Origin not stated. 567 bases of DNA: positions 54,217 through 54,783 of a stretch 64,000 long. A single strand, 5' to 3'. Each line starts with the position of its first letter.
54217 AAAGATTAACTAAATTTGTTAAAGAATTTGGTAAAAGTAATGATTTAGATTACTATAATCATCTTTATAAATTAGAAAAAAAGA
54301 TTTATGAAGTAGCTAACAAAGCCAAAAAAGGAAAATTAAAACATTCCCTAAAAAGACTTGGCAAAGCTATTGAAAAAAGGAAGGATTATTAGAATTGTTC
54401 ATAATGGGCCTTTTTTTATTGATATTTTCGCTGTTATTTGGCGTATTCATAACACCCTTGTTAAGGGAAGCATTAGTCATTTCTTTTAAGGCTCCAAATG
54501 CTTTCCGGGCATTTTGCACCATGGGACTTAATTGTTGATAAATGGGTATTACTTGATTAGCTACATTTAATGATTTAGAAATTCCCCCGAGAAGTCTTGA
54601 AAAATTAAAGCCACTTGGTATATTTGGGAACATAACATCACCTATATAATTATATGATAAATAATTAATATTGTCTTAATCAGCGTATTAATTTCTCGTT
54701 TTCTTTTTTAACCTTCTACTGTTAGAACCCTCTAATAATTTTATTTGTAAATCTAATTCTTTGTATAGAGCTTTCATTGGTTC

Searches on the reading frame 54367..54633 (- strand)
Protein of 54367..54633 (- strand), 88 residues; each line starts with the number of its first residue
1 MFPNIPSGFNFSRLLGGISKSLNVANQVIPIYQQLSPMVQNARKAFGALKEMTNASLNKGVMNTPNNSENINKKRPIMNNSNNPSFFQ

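Call 102: search_protein_families(library=pfam, proteins=[window:54367-54633:-], max_evalue=1)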
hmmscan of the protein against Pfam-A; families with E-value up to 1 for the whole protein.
window:54367-54633:- (88 aa): 2 families
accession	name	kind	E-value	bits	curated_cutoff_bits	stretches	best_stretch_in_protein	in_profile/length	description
PF14181.11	YqfQ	-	0.00013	22.7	27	1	9-54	49-94/166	YqfQ-like protein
PF25167.1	DUF7829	-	0.095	12.5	28.6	1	9-79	151-211/224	Domain of unknown function (DUF7829)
